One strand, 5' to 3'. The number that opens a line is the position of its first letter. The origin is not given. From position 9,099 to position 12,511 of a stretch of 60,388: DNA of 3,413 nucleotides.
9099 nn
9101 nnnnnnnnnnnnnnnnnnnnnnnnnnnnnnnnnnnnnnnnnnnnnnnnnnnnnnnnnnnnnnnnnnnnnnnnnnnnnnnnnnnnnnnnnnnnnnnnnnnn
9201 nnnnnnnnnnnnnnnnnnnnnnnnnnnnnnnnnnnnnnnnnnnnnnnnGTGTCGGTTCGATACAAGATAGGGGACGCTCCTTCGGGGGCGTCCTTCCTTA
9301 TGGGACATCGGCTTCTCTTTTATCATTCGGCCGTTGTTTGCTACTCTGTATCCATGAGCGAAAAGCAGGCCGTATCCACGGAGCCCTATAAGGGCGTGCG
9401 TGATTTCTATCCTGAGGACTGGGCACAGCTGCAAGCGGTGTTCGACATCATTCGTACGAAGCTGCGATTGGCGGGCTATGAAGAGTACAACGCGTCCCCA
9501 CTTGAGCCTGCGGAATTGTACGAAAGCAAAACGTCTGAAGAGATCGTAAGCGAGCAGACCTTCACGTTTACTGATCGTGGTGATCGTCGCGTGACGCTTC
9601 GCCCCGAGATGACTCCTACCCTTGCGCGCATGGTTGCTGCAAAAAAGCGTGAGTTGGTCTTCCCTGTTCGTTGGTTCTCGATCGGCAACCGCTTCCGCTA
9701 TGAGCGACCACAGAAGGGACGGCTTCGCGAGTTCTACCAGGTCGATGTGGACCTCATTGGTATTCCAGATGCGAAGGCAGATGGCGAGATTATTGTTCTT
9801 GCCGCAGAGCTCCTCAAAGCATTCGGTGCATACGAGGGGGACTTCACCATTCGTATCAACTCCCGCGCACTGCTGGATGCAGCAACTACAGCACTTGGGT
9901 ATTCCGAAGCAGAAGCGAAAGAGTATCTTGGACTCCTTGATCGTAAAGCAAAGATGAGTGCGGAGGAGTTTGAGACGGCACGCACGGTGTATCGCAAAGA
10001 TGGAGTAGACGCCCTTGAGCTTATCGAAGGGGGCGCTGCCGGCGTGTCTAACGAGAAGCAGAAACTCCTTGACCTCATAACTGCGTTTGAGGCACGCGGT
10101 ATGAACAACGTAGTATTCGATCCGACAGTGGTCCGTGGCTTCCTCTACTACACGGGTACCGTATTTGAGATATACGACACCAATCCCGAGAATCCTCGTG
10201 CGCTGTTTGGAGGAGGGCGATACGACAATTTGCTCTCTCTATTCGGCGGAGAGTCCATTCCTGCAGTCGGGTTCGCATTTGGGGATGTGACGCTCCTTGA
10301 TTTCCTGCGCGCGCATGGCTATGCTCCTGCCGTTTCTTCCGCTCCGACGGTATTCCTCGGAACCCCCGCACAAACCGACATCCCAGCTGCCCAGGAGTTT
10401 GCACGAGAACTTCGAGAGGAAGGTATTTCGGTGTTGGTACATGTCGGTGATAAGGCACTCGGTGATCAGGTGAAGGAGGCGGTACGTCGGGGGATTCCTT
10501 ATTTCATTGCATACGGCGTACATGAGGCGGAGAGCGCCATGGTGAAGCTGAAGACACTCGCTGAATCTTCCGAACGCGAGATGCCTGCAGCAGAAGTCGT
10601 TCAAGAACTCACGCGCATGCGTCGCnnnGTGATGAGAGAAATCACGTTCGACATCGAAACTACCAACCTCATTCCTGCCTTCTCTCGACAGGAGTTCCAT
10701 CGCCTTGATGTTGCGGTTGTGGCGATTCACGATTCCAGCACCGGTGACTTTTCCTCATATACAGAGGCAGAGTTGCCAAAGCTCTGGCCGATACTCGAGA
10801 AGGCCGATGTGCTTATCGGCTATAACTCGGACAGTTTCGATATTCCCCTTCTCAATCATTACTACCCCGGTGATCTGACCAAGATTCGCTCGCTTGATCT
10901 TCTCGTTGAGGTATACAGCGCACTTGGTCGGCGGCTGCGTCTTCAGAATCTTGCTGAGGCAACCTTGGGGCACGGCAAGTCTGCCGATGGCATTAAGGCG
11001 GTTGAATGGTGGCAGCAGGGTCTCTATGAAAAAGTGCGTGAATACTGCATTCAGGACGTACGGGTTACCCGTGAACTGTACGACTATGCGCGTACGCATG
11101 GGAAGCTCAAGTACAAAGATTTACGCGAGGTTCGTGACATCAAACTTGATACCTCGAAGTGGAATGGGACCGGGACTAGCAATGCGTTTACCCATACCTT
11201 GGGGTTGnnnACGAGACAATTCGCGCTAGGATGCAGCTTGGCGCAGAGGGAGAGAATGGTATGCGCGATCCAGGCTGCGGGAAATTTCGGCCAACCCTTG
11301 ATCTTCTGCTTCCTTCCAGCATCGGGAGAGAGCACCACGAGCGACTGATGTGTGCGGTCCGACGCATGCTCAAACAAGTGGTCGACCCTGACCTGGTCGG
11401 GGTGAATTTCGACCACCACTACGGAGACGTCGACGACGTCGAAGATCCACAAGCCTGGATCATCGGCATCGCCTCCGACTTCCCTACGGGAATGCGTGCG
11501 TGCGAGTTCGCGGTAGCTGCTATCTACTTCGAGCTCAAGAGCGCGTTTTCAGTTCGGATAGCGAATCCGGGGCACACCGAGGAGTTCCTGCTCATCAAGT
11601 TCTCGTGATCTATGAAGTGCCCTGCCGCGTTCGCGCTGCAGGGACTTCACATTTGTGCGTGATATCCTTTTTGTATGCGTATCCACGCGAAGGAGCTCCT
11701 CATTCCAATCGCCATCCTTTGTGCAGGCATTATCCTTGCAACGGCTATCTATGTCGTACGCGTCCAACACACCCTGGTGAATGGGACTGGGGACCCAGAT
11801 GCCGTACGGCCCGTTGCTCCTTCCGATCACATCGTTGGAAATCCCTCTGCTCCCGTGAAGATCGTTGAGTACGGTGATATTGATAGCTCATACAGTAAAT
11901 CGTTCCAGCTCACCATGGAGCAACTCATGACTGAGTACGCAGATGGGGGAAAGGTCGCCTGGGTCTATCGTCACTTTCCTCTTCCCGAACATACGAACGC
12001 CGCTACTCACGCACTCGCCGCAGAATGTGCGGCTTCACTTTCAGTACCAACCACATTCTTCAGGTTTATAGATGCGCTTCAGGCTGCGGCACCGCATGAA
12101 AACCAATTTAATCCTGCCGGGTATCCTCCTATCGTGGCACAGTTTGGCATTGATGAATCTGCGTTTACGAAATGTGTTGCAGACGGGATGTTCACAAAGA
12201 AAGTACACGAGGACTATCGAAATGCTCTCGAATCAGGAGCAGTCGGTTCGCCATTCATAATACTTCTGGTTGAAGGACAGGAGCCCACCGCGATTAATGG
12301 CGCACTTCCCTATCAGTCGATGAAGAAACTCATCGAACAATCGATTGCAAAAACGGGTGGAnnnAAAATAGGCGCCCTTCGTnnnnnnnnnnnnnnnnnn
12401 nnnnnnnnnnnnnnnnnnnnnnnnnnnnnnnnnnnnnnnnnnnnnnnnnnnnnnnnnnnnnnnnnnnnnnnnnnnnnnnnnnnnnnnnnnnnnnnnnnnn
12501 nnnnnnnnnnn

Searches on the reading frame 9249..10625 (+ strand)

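Call 10: search_protein_families(library=pfam, proteins=[window:9249-10625:+], max_evalue=0.01)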
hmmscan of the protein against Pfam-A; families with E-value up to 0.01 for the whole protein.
window:9249-10625:+ (459 aa): 4 families
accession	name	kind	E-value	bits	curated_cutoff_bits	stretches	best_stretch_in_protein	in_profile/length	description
PF13393.11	tRNA-synt_His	-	3.7e-48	164.8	25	1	49-344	1-303/308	Histidyl-tRNA synthetase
PF03129.25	HGTP_anticodon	-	1.1e-10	41.9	21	1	379-455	16-92/94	Anticodon binding domain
PF00587.30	tRNA-synt_2b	-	2.4e-10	41.2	29.3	1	105-208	1-109/179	tRNA synthetase class II core domain (G, H, P, S and T)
PF01409.25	tRNA-synt_2d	-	1.3e-06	28.5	19.8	1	101-171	64-134/246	tRNA synthetases class II core domain (F)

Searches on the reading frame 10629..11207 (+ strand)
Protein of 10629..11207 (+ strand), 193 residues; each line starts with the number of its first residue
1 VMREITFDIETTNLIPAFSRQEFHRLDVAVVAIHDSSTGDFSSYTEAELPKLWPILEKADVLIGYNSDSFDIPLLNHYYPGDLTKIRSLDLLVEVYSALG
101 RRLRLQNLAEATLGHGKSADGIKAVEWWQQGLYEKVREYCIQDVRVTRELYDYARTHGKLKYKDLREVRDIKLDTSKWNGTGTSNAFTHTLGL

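Call 10: search_protein_families(library=pfam, proteins=[window:10629-11207:+], max_evalue=0.01)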
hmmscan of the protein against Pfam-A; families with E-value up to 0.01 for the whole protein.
window:10629-11207:+ (193 aa): 3 families
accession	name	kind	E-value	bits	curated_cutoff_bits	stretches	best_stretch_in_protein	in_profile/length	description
PF13482.12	RNase_H_2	-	1e-10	42.3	22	1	7-154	3-164/165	RNase_H superfamily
PF10108.15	DNA_pol_B_exo2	-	5.9e-07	29.8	24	1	89-165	106-185/213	Predicted 3'-5' exonuclease related to the exonuclease domain of PolB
PF01612.26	DNA_pol_A_exo1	-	8.4e-05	22.9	23.6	1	4-153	22-167/173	3'-5' exonuclease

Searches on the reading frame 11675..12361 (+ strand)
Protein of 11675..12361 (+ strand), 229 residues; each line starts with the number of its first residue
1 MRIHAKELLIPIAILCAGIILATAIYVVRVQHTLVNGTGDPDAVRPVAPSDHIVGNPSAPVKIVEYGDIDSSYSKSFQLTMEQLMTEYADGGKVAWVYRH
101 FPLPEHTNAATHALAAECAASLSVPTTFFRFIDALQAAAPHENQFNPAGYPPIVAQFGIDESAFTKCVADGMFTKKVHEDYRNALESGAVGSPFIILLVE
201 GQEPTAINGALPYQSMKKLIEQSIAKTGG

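Call 10: search_protein_families(library=pfam, proteins=[window:11675-12361:+], max_evalue=0.01)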
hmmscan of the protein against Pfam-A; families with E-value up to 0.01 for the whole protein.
window:11675-12361:+ (229 aa): 3 families
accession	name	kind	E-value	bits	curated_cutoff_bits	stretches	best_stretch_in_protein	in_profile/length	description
PF13462.12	Thioredoxin_4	-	5e-16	59.8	23.2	1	49-220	3-163/165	Thioredoxin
PF01323.26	DSBA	-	1.4e-07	32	25.6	1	153-220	128-190/191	DSBA-like thioredoxin domain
PF18400.7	Thioredoxin_12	-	1.6e-05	25.3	26.1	1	39-105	122-186/190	Thioredoxin-like domain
